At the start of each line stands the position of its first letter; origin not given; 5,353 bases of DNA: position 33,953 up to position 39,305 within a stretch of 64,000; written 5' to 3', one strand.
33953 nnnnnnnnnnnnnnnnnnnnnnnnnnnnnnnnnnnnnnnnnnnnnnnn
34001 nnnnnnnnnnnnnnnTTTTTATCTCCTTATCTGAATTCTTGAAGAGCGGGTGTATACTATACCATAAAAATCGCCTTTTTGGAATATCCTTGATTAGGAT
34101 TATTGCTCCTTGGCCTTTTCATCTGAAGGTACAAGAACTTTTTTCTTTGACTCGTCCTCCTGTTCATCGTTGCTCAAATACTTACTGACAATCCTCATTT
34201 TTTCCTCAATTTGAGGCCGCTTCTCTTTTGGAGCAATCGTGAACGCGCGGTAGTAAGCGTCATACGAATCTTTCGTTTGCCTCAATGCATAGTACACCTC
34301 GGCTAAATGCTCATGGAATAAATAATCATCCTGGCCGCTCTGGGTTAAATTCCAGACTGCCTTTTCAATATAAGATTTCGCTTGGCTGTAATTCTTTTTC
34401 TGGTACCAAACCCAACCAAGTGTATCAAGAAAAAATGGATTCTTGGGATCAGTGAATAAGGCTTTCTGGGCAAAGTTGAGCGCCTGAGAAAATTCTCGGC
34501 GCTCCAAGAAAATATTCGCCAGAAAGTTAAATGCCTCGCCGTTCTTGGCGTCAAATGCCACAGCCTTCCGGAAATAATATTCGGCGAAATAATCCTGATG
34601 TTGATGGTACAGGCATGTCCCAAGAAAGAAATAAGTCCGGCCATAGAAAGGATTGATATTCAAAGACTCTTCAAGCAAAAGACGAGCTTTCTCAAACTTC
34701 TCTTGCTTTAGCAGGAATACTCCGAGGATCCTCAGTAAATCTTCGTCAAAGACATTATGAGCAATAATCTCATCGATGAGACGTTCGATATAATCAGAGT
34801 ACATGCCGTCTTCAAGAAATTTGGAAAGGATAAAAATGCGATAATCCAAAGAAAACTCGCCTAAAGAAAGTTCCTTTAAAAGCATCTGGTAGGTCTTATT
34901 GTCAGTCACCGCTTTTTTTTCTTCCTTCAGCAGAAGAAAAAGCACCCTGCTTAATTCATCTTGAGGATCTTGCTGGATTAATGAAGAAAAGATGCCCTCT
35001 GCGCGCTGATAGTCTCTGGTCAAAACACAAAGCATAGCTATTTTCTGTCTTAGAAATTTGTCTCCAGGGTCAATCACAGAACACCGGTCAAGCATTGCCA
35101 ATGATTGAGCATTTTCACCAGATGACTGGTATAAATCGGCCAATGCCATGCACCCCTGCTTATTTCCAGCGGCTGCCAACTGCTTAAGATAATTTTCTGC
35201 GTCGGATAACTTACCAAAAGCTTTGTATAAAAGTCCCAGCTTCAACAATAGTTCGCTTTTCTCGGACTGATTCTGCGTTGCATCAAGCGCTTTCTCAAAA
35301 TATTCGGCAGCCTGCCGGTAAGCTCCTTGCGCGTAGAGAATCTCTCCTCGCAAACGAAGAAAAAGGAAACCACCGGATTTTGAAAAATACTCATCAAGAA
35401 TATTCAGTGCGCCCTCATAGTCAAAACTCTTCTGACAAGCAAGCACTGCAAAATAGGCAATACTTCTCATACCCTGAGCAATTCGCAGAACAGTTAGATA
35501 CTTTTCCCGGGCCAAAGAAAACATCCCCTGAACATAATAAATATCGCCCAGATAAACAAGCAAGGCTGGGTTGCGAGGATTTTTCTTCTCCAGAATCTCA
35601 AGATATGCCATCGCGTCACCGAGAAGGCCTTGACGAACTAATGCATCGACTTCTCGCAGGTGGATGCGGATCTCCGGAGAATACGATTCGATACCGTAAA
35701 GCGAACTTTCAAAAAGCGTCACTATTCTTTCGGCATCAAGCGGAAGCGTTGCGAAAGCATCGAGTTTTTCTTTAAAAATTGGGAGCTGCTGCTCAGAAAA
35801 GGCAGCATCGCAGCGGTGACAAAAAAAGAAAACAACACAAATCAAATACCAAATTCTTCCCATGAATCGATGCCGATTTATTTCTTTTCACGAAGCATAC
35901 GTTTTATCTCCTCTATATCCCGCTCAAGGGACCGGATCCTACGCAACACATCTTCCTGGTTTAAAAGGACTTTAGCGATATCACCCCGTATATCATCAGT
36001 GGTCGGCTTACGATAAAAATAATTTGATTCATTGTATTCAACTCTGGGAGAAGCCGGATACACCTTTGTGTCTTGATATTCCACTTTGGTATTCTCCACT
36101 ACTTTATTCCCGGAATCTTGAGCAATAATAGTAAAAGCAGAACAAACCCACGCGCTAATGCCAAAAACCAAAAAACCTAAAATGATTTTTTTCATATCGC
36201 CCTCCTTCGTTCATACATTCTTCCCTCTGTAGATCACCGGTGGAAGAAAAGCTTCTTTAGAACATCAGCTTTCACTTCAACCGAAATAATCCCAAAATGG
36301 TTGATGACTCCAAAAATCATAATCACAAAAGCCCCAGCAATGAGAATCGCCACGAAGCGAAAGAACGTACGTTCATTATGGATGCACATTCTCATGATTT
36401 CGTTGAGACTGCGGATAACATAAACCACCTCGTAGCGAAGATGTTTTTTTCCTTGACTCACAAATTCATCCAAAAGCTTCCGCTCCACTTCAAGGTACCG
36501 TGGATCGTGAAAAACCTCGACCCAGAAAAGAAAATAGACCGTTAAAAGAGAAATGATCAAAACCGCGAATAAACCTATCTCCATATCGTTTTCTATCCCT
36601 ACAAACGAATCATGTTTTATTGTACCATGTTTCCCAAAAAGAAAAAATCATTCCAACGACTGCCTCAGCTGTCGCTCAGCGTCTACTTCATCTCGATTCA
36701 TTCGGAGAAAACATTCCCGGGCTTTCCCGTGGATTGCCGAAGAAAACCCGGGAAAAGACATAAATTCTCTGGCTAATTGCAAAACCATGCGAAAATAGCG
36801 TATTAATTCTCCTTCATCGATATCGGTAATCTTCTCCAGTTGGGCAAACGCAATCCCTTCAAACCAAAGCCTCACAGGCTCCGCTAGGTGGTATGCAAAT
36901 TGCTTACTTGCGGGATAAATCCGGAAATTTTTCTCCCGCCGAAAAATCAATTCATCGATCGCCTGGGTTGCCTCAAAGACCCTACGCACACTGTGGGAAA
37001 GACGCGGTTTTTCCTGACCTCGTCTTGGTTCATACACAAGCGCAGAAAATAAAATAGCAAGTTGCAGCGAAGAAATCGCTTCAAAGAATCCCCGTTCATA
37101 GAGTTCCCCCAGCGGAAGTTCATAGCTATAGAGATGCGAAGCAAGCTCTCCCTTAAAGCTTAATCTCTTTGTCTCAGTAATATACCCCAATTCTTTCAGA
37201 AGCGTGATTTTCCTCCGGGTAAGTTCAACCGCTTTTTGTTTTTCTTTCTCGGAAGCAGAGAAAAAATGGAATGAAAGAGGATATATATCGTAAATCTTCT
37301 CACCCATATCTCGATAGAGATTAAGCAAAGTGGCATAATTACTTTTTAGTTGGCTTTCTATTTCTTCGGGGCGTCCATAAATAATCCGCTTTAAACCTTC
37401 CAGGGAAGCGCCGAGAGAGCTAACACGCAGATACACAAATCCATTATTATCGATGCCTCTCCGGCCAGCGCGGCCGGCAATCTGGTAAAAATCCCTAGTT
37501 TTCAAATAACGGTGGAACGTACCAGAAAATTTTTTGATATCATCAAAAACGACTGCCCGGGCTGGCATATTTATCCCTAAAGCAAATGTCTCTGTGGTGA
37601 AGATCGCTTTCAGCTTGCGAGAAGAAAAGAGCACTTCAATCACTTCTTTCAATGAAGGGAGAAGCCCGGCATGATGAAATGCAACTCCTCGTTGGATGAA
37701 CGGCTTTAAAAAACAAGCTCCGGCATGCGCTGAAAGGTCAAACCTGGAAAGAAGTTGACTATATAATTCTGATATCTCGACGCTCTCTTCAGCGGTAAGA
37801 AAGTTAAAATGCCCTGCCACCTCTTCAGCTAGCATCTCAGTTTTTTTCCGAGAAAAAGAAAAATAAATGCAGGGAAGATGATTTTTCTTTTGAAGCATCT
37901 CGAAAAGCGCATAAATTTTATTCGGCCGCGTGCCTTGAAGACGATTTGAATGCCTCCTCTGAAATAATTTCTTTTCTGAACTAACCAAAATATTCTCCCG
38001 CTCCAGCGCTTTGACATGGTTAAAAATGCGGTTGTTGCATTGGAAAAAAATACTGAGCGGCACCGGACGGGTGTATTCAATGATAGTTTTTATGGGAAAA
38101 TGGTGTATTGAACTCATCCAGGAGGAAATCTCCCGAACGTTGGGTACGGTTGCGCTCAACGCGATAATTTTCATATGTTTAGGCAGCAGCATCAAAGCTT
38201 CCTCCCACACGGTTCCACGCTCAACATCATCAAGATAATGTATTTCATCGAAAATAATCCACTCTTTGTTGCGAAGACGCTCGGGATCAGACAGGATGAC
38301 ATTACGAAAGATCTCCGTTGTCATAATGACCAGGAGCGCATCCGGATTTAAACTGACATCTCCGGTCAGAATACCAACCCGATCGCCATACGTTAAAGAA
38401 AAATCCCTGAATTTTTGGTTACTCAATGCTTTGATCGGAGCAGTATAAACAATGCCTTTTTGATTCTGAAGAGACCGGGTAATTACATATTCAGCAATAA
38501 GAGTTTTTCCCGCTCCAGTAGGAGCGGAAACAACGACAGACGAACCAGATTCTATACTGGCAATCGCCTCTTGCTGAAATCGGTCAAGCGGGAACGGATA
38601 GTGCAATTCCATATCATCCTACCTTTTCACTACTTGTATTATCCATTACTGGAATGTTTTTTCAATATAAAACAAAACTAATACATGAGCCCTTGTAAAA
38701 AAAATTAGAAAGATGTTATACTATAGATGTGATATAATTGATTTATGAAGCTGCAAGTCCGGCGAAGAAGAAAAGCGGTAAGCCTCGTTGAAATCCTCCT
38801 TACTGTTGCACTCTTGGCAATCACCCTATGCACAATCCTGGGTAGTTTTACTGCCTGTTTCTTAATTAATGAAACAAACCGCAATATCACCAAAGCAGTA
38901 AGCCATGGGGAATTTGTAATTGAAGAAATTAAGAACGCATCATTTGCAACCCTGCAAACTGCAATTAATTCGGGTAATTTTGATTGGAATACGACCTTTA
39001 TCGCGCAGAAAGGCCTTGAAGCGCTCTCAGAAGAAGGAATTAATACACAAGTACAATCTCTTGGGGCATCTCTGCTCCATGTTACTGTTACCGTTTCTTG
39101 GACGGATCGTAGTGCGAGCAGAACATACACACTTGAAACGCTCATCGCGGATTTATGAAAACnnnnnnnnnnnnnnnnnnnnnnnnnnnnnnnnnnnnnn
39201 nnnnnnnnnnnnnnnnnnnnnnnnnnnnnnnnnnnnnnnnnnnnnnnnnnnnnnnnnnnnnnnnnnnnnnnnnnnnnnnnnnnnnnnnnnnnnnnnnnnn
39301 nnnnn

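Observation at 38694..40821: Self-contained orphan minor-pilin operon (2 pseudopilins + PilX-like) with its own promoter and terminator, far from any assembly machinery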

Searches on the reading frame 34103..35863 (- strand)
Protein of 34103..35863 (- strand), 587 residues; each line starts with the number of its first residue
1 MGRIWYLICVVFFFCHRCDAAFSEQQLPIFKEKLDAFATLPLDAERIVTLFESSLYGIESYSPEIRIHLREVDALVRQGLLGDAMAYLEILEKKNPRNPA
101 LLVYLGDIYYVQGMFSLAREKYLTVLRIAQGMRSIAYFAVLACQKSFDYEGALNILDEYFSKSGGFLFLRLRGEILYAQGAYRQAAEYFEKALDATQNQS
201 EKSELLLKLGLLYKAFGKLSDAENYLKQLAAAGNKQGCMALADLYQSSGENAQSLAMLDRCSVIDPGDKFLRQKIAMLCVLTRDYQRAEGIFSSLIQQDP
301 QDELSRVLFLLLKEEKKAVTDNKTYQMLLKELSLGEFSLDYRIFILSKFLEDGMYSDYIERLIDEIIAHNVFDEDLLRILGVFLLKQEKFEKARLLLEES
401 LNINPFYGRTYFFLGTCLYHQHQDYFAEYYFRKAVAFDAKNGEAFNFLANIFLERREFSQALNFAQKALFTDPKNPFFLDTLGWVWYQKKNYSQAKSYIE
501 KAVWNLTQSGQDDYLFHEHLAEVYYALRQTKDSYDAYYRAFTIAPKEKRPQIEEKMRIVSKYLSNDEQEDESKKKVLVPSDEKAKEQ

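Call 10: search_protein_families(library=pfam, proteins=[window:34103-35863:-], max_evalue=0.001)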
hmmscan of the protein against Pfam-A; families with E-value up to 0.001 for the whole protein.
window:34103-35863:- (587 aa): 19 families
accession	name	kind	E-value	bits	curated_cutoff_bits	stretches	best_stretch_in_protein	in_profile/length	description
PF07719.23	TPR_2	-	3.1e-26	89.7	27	1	168-194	3-29/34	Tetratricopeptide repeat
PF13428.12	TPR_14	-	5.4e-23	79.6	23.5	0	67-107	3-43/44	Tetratricopeptide repeat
PF14559.12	TPR_19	-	6.9e-21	74.8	25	1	176-235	1-57/68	Tetratricopeptide repeat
PF13432.12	TPR_16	-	1.4e-20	73.8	32.7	1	69-130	1-62/65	Tetratricopeptide repeat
PF00515.34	TPR_1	-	1.4e-20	72.7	27.8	0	171-194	6-29/34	Tetratricopeptide repeat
PF13424.12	TPR_12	-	4.8e-16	59.2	30.1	1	171-230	8-72/77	Tetratricopeptide repeat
PF13176.12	TPR_7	-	9.5e-15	53.8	27.9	0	173-200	6-33/36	Tetratricopeptide repeat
PF13181.12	TPR_8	-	1.9e-10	40.5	25.7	0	172-197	7-32/34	Tetratricopeptide repeat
PF23914.1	TPR_CcmH_CycH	-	3e-09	37.3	42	0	391-503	33-148/158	Cytochrome c-type biogenesis protein H TPR domain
PF13371.12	TPR_9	-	3e-08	34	35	0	169-197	32-60/73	Tetratricopeptide repeat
PF25062.1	ARM_TT21_N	-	5.4e-08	33.3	40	0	171-264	105-197/222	Tetratricopeptide repeat protein 21 N-terminal ARM repeat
PF13431.12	TPR_17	-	8.6e-08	32.3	24.4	0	87-119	2-33/34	Tetratricopeptide repeat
PF13374.12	TPR_10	-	7.9e-07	29.3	27.5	0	173-196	9-32/42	Tetratricopeptide repeat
PF12895.13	ANAPC3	-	4.9e-06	27.2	27.2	0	457-537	4-79/82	Anaphase-promoting complex, cyclosome, subunit 3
PF17874.7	TPR_MalT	-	2.3e-05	24.3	45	0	170-277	84-203/336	MalT-like TPR region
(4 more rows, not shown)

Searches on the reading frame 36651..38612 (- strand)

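Call 10: search_protein_families(library=pfam, proteins=[window:36651-38612:-], max_evalue=0.001)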
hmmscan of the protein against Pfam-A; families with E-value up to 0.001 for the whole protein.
window:36651-38612:- (654 aa): 5 families
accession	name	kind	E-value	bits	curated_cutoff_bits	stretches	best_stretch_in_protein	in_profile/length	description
PF00270.35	DEAD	-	2.1e-27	96.3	26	1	11-161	2-166/167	DEAD/DEAH box helicase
PF08148.17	DSHCT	-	6.6e-21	75.3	22.7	1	483-643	3-170/172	DSHCT (NUC185) domain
PF04851.21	ResIII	-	4.4e-11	43.4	22.5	1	10-157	5-163/164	Type III restriction enzyme, res subunit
PF00271.37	Helicase_C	-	1.3e-06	29.1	23.5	1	308-386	40-110/110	Helicase conserved C-terminal domain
PF22527.2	DEXQc_Suv3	-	2.7e-05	24.2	27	1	30-161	20-140/154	DEXQ-box helicase domain of Suv3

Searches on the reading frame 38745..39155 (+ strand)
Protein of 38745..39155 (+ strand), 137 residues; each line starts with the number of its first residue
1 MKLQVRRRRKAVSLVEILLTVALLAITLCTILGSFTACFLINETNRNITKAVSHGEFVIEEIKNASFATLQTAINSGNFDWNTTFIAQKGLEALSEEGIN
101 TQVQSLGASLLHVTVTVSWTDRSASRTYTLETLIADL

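Call 7: search_protein_families(library=pfam, proteins=[window:38745-39155:+], max_evalue=1)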
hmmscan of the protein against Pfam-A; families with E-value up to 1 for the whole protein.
window:38745-39155:+ (137 aa): 2 families
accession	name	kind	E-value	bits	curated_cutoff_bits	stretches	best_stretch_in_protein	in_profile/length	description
PF07963.17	N_methyl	-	0.0024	17.8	21.2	1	6-27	1-22/27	Prokaryotic N-terminal methylation motif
PF22468.2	ACT_9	-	0.019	15.2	27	1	84-118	12-46/61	ACT domain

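Call 8: search_protein_families(library=ncbifam, proteins=[window:38745-39155:+], max_evalue=1)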
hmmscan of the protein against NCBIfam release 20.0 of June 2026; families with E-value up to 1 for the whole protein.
window:38745-39155:+ (137 aa): 2 families
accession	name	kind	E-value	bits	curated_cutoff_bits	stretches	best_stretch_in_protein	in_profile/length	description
NF047828.1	T3SSXpsI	equivalog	5.5e-07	29.7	150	1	12-125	4-117/132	type II secretion system protein XpsI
NF041013.1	T4P_ComGE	equivalog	0.64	10.1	49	1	10-39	4-33/83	competence type IV pilus minor pilin ComGE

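Call 39: search_solved_structures(query=A2, max_evalue=1)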
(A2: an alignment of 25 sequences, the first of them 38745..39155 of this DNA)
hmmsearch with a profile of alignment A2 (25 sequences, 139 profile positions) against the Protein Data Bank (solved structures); distinct sequences matched with E-value up to 1: 10.
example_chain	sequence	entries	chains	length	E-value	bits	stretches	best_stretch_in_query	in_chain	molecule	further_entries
7tgg_A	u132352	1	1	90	0.0015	21.5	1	4-37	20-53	Geopilin domain 1 protein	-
9egp_A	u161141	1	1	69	0.0016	21.4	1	6-37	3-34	Geopilin domain 1 protein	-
9laa_A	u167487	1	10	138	0.0021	21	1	3-37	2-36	Type IV pilin protein PilA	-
5cwq_A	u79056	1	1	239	0.16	14.9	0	20-66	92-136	Designed helical repeat protein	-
5g23_A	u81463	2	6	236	0.17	14.9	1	10-49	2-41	TYPE-IV LIKE PILIN TTHA1219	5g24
9lab_B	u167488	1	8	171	0.18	14.8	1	9-39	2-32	MSHA major pilin subunit MshA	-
5hsz_A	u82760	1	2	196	0.35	13.8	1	4-40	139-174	Nucleoid occlusion factor SlmA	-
4gck_A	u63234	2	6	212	0.39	13.7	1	4-40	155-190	Nucleoid occlusion factor SlmA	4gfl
8qqj_J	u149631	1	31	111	0.81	12.6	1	14-82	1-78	Type IV narrow pilus major component PilA5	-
3gle_A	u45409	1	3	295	0.97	12.4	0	67-127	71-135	Pilin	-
